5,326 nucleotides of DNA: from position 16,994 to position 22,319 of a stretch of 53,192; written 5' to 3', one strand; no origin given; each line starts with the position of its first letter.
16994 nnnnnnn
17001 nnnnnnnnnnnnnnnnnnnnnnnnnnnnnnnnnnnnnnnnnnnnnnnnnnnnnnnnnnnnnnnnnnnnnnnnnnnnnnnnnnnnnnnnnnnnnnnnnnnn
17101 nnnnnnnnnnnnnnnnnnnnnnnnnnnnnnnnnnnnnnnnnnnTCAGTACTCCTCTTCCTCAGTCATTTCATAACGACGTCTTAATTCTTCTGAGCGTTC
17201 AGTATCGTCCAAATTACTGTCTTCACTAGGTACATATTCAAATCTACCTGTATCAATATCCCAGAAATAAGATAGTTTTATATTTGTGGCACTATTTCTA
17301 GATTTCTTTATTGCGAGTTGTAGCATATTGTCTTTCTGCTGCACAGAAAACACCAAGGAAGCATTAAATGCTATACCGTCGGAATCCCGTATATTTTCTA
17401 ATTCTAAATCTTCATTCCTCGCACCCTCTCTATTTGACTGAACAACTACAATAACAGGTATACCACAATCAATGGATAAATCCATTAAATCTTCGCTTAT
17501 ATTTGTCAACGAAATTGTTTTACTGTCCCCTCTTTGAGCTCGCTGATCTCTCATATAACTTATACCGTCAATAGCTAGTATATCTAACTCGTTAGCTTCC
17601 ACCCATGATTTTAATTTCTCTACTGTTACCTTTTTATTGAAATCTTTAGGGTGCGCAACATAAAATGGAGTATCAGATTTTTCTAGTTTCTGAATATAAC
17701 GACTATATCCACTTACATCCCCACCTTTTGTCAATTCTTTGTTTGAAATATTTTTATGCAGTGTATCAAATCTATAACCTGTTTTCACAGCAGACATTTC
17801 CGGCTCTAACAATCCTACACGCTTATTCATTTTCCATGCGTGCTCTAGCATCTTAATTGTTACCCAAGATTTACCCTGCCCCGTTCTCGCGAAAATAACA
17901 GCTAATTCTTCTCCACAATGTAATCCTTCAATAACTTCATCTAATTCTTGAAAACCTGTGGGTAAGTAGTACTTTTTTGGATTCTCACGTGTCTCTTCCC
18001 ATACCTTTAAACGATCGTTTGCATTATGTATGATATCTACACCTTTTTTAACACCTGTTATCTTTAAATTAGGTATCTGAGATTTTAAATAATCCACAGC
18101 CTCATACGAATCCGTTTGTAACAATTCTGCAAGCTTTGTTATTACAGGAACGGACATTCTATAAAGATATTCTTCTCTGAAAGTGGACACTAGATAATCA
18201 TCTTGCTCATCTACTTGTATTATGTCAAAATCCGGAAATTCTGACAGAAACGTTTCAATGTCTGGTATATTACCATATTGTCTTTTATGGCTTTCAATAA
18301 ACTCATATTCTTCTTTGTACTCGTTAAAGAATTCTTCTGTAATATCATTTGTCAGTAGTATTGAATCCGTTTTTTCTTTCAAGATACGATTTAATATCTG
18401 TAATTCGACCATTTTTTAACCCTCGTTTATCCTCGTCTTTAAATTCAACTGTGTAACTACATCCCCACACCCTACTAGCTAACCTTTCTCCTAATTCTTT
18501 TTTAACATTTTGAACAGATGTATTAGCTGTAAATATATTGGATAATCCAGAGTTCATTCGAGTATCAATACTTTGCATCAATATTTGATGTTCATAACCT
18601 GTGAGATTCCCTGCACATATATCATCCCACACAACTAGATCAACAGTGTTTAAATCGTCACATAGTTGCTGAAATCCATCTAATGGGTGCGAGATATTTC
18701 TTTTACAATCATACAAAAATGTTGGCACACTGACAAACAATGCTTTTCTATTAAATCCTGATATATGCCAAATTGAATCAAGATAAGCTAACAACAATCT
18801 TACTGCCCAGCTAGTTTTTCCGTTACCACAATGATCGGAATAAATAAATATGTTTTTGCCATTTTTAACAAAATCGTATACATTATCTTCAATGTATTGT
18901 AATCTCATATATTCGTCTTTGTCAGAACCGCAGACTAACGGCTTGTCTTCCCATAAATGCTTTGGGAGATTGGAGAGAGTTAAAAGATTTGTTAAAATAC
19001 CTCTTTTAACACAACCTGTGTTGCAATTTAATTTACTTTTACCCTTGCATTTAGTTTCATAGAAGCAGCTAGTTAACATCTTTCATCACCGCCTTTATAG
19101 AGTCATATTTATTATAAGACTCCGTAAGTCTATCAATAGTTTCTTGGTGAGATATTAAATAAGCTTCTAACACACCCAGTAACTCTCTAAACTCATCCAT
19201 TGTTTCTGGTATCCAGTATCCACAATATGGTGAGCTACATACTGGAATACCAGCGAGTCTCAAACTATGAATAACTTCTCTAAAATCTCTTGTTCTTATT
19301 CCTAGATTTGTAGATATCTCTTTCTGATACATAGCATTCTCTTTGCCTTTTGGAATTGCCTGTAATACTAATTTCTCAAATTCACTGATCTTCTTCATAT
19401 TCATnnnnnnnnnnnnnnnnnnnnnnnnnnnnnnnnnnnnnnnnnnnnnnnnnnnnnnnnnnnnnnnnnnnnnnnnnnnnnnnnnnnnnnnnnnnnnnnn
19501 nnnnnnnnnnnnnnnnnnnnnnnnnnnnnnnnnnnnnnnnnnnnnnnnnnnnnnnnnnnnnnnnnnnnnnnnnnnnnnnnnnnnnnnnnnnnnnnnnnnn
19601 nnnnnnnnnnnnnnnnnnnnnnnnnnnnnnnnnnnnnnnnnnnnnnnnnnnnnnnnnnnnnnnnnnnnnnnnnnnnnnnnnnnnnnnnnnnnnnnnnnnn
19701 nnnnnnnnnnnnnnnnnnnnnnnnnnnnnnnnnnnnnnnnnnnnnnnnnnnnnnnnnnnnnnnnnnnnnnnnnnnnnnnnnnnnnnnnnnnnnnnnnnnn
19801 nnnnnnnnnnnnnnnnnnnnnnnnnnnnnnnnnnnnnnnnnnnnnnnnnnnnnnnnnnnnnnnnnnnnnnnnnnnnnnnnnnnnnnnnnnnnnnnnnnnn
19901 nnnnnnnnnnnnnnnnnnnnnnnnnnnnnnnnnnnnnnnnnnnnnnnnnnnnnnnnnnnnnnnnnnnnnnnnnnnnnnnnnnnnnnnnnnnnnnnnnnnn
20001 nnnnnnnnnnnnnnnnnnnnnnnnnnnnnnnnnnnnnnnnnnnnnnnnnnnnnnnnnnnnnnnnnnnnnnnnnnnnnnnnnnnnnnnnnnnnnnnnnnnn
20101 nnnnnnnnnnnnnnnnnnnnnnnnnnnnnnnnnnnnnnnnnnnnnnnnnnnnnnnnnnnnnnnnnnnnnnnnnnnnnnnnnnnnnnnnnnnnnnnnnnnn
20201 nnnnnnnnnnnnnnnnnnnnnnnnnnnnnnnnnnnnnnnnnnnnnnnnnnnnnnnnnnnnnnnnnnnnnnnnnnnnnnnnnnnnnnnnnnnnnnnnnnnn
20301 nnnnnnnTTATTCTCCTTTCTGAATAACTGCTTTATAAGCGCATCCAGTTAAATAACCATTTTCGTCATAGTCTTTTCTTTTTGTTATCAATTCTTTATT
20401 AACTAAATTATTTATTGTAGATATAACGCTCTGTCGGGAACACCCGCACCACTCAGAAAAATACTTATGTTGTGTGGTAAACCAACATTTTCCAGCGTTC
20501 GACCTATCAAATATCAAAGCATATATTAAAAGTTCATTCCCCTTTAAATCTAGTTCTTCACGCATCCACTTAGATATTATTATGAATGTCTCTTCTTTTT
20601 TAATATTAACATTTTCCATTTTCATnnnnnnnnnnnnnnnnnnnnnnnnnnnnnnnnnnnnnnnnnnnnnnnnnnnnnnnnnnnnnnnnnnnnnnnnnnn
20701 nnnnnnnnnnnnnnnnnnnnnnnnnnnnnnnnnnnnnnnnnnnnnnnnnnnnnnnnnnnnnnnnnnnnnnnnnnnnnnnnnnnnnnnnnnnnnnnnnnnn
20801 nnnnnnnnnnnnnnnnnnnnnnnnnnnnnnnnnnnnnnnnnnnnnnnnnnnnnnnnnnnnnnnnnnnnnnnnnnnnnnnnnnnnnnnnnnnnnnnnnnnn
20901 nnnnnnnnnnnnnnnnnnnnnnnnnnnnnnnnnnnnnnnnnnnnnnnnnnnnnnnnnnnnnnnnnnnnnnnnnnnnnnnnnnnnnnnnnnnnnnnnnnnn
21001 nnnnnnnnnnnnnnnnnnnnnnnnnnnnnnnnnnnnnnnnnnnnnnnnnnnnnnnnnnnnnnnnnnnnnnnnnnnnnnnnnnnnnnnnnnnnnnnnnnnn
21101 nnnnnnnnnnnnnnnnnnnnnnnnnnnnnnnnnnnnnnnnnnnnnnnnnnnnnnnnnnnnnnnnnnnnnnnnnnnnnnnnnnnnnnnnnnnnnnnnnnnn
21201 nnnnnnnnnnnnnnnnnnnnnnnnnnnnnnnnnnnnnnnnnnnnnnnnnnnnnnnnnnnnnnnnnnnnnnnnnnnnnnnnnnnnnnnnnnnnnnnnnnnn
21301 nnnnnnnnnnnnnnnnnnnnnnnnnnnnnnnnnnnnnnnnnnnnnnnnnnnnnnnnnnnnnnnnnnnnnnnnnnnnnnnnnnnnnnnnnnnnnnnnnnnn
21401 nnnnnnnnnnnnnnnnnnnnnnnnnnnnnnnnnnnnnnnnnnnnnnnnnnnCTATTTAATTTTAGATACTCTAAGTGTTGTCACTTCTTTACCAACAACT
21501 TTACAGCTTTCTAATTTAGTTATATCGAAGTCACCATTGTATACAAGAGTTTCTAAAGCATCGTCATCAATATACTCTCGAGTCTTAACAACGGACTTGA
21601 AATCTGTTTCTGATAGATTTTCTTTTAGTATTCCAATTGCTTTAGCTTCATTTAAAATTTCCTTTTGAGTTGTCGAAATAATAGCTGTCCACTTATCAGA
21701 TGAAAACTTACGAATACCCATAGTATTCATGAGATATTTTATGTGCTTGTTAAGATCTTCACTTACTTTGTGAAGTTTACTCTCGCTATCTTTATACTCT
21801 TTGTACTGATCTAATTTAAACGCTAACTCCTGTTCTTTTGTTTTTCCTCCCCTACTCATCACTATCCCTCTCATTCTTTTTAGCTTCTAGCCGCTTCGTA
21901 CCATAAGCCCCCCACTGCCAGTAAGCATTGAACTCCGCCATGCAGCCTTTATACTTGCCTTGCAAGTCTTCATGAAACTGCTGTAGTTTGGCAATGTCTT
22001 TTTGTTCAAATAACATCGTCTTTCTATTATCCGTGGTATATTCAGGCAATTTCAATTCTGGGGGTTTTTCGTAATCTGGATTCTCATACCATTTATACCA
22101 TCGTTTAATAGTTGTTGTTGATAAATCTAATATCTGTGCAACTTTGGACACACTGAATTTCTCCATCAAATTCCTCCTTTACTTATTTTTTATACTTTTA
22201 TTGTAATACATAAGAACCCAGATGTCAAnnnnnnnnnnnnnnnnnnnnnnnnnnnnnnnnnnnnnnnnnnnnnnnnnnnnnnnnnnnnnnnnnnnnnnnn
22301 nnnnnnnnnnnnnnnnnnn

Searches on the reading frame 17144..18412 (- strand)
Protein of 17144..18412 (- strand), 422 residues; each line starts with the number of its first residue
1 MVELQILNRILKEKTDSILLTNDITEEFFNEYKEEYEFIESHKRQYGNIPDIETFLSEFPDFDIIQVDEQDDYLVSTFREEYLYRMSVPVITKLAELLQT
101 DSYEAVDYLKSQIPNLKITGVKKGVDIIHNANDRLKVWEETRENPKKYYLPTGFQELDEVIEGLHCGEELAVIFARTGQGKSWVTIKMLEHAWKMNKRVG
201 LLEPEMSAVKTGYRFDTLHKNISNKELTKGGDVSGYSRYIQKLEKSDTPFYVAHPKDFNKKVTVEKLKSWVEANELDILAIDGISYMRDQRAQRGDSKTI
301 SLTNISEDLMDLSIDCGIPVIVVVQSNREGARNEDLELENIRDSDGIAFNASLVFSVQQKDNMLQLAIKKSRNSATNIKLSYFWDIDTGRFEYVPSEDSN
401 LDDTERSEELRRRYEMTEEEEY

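Call 9: search_protein_families(library=phrogs, proteins=[window:17144-18412:-], max_evalue=0.001)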
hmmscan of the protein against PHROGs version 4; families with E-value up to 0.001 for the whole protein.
window:17144-18412:- (422 aa): 3 families
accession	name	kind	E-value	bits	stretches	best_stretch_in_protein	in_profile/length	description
phrog_19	-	DNA, RNA and nucleotide metabolism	1.1e-48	167.5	1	2-414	163-598/621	DnaB-like replicative helicase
phrog_239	-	DNA, RNA and nucleotide metabolism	2.1e-25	90.8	1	136-411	325-614/801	DNA primase/helicase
phrog_243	-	DNA, RNA and nucleotide metabolism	2.8e-10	40.6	1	148-374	16-244/273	DnaB-like replicative helicase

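Call 10: search_protein_families(library=pfam, proteins=[window:17144-18412:-], max_evalue=0.001)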
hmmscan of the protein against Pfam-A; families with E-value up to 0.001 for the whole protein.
window:17144-18412:- (422 aa): 1 family
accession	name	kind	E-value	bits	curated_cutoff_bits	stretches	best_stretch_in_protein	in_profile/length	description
PF03796.21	DnaB_C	-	2e-24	86.8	27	1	150-378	2-242/255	DnaB-like helicase C terminal domain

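Call 34: search_dna_similar(query=window:17144-18412:-, collection=phages, mode=protein, max_rows=15)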
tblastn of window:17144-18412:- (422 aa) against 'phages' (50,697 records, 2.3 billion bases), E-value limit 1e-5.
Records with a match: 629; places in all: 629; records where one place covers at least 80% of the query: 150.
Best place of each record, by identity: <60% 629.
By first word of the organism name: Mycobacterium 197; Synechococcus 123; Streptomyces 106; Cyanophage 42; Clostridium 37; Gordonia 37; Streptococcus 26; Bacillus 10; Rhodococcus 7; Bacteriophage 6; and 19 more.
By host as written in the record: Mycobacterium smegmatis mc2 155 152; - 88; Streptomyces griseus ATCC 10137 42; Synechococcus 42; Clostridium sporogenes ATCC-15579 30; Mycobacterium smegmatis mc#155 23; Gordonia terrae 3612 22; Streptomyces lividans JI 1326 18; and 86 more.
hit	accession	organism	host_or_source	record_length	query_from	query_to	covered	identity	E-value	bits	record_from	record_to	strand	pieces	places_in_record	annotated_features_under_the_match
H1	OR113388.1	Clostridium phage vB_CtyS-FA88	Clostridium sp.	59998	1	402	95%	37.7%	8e-71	248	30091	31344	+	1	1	hypothetical protein (x2)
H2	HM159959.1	Clostridium phage phiCTP1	-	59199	1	402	95%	37.7%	4e-70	246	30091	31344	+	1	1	putative replicative DNA helicase | putative DNA replication protein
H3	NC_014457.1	Clostridium phage phiCTP1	-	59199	1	402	95%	37.7%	4e-70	246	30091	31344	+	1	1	putative replicative DNA helicase | DnaC-like helicase loader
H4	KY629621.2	Streptococcus virus MS1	Streptococcus pneumoniae R6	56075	1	405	96%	37.2%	6e-68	239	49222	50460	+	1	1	DnaB | hypothetical protein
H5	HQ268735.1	Streptococcus phage Dp-1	Streptococcus pneumoniae strain R6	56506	1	394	93%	37.2%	7e-58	210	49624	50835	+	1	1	DnaB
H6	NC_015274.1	Streptococcus phage Dp-1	Streptococcus pneumoniae strain R6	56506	1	394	93%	37.2%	7e-58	210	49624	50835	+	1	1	DnaB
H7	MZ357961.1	Bacillus phage Flasso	Bacillus cereus MCR1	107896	1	389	92%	36.0%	1e-65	233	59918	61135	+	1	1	replicative DNA helicase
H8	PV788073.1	Clostridium phage CS19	Clostridium sporogenes ATCC-15579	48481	2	390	92%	30.9%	7e-41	160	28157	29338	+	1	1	DnaB-like replicative helicase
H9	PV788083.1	Clostridium phage CS32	Clostridium sporogenes ATCC-15579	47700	2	390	92%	30.7%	2e-41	162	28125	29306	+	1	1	DnaB-like replicative helicase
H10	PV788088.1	Clostridium phage CS38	Clostridium sporogenes ATCC-15579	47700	2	390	92%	30.7%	2e-41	162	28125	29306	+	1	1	DnaB-like replicative helicase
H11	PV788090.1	Clostridium phage CS43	Clostridium sporogenes ATCC-15579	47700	2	390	92%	30.7%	2e-41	162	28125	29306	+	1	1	DnaB-like replicative helicase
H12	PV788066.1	Clostridium phage CS06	Clostridium sporogenes ATCC-15579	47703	2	390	92%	30.7%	2e-41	162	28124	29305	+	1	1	DnaB-like replicative helicase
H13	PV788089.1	Clostridium phage CS42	Clostridium sporogenes ATCC-15579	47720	2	390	92%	30.7%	2e-41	162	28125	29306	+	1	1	DnaB-like replicative helicase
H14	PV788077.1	Clostridium phage CS25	Clostridium sporogenes ATCC-15579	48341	2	390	92%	30.7%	2e-41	162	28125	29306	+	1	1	DnaB-like replicative helicase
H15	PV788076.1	Clostridium phage CS22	Clostridium sporogenes ATCC-15579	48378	2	390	92%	30.7%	2e-41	162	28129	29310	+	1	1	DnaB-like replicative helicase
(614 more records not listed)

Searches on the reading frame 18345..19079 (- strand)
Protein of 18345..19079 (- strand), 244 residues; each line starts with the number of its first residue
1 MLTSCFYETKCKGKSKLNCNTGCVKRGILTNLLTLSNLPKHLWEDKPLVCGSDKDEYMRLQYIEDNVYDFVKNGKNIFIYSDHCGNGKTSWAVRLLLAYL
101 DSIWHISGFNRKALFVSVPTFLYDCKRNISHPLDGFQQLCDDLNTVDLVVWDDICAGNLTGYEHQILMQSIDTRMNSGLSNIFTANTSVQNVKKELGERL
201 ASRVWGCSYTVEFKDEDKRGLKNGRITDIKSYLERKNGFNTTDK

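Call 9: search_protein_families(library=phrogs, proteins=[window:18345-19079:-], max_evalue=0.001)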
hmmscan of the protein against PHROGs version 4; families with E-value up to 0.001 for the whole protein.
window:18345-19079:- (244 aa): 3 families
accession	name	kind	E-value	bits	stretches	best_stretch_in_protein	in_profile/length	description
phrog_50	-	DNA, RNA and nucleotide metabolism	3.2e-31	110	2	69-228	362-519/570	DnaC-like helicase loader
phrog_3277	-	DNA, RNA and nucleotide metabolism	1.2e-14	55.5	1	77-220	12-154/168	DnaC-like helicase loader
phrog_26922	-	DNA, RNA and nucleotide metabolism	2e-05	26.1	1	142-211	8-77/92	DnaC-like helicase loader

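Call 10: search_protein_families(library=pfam, proteins=[window:18345-19079:-], max_evalue=0.001)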
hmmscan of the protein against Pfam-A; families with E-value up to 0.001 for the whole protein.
window:18345-19079:- (244 aa): 0 families

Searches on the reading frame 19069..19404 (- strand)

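Call 9: search_protein_families(library=phrogs, proteins=[window:19069-19404:-], max_evalue=0.001)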
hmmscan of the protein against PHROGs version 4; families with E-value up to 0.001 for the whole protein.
window:19069-19404:- (111 aa): 1 family
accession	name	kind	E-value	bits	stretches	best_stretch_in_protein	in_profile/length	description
phrog_2113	-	unknown function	8.8e-16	58.8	1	6-100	9-107/113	-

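Call 10: search_protein_families(library=pfam, proteins=[window:19069-19404:-], max_evalue=0.001)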
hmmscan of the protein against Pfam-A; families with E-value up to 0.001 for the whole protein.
window:19069-19404:- (111 aa): 0 families

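Call 58: search_protein_families(library=pfam, proteins=[window:19069-19404:-], max_evalue=1)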
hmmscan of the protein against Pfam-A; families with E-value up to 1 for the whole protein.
window:19069-19404:- (111 aa): 0 families

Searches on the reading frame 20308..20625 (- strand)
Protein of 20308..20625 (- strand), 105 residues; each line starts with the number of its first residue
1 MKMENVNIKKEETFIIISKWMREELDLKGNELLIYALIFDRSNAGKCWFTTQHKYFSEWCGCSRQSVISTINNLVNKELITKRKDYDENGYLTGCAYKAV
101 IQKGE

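Call 9: search_protein_families(library=phrogs, proteins=[window:20308-20625:-], max_evalue=0.001)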
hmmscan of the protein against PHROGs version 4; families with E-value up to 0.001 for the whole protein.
window:20308-20625:- (105 aa): 7 families
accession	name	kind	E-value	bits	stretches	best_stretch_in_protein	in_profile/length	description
phrog_270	-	DNA, RNA and nucleotide metabolism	3.2e-14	54.1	1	6-97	24-113/383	replication initiation protein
phrog_6969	-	unknown function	1.3e-13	52.2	1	10-97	2-87/216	-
phrog_186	-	DNA, RNA and nucleotide metabolism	5.1e-13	50.4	1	1-98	9-108/308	DnaD-like helicase loader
phrog_428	-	DNA, RNA and nucleotide metabolism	4.8e-09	36.9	1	2-90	78-167/455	replication initiation protein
phrog_19658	-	DNA, RNA and nucleotide metabolism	9.9e-07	29.5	1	18-83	8-72/283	replication initiation protein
phrog_4617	-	DNA, RNA and nucleotide metabolism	6.8e-05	23.6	1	17-85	6-72/223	replication initiation protein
phrog_345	-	DNA, RNA and nucleotide metabolism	0.00011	23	1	16-87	34-104/297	replication initiation O-like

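Call 10: search_protein_families(library=pfam, proteins=[window:20308-20625:-], max_evalue=0.001)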
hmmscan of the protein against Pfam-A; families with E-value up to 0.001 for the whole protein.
window:20308-20625:- (105 aa): 2 families
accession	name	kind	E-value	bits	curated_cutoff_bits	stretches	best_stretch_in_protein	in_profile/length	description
PF13730.12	HTH_36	-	3.6e-11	43.1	25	1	26-80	2-55/55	Helix-turn-helix domain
PF21984.2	DnaD_N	-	0.00011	22.7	27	1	23-92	10-77/101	DnaD N-terminal domain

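Call 13: find_related_loci(query=window:20308-20625:-, collection=viral_contigs, flank=3000)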
Query window:20308-20625:- (105 aa) in viral_contigs; peptide patterns used: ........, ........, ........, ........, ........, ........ (x = any residue, [..] = any of these).
19 stretches matched a pattern, but none encodes a relative of the query by tblastn (E <= 1e-3).

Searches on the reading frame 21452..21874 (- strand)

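Call 9: search_protein_families(library=phrogs, proteins=[window:21452-21874:-], max_evalue=0.001)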
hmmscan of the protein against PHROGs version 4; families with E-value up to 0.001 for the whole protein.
window:21452-21874:- (140 aa): 1 family
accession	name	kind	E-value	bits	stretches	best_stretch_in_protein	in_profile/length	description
phrog_34398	-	unknown function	1.5e-05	26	1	16-139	9-138/149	-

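Call 10: search_protein_families(library=pfam, proteins=[window:21452-21874:-], max_evalue=0.001)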
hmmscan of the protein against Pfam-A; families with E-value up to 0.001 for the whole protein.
window:21452-21874:- (140 aa): 0 families

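Call 58: search_protein_families(library=pfam, proteins=[window:21452-21874:-], max_evalue=1)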
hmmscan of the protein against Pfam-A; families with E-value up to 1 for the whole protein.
window:21452-21874:- (140 aa): 2 families
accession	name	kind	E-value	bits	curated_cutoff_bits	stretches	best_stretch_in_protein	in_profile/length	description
PF21449.3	RIF2_ASCE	-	0.039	14.6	27.6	1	51-125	8-81/93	RIF2, ASCE domain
PF14584.11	DUF4446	-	0.056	13.9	27.4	1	7-58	37-88/150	Protein of unknown function (DUF4446)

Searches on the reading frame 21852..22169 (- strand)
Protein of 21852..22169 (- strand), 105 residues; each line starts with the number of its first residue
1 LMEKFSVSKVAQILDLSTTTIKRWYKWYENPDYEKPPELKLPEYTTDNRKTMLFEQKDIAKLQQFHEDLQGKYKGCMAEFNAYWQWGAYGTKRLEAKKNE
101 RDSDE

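Call 9: search_protein_families(library=phrogs, proteins=[window:21852-22169:-], max_evalue=0.001)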
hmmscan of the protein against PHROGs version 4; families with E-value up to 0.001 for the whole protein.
window:21852-22169:- (105 aa): 2 families
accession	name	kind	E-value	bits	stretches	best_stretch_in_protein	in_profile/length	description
phrog_32660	-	unknown function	1.5e-05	26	1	5-88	10-94/126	-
phrog_3470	-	unknown function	0.00063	20.9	0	5-67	7-60/193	-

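Call 10: search_protein_families(library=pfam, proteins=[window:21852-22169:-], max_evalue=0.001)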
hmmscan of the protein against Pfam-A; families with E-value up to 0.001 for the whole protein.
window:21852-22169:- (105 aa): 2 families
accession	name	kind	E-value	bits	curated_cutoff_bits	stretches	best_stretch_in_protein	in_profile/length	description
PF13384.12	HTH_23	-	4.2e-05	23.7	24.6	1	4-30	17-43/50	Homeodomain-like domain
PF13542.12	HTH_Tnp_ISL3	-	0.00013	21.8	27.4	1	3-26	26-48/51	Helix-turn-helix domain of transposase family ISL3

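Call 58: search_protein_families(library=pfam, proteins=[window:21852-22169:-], max_evalue=1)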
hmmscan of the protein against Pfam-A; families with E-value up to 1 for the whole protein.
window:21852-22169:- (105 aa): 9 families
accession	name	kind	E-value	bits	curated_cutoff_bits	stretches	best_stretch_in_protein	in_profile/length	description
PF13384.12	HTH_23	-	4.2e-05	23.7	24.6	1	4-30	17-43/50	Homeodomain-like domain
PF13542.12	HTH_Tnp_ISL3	-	0.00013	21.8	27.4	1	3-26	26-48/51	Helix-turn-helix domain of transposase family ISL3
PF13518.12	HTH_28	-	0.002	18.6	25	1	3-30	11-38/52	Helix-turn-helix domain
PF22233.2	PhyR_sigma-like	-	0.0097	16.1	27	1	2-24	17-39/50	Response regulator PhyR, sigma-like domain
PF06056.18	Terminase_5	-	0.028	14.8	20.3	1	4-33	13-42/58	Putative ATPase subunit of terminase (gpP-like)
PF12728.13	HTH_17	-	0.033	14.9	27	1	6-24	3-21/51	Helix-turn-helix domain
PF13411.12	MerR_1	-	0.082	13.5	21.6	1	5-28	1-24/69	MerR HTH family regulatory protein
PF01527.26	HTH_Tnp_1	-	0.091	13.4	24.1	1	4-62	23-70/75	Transposase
PF13551.12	HTH_29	-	0.12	12.9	28.1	1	6-29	13-37/64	Winged helix-turn helix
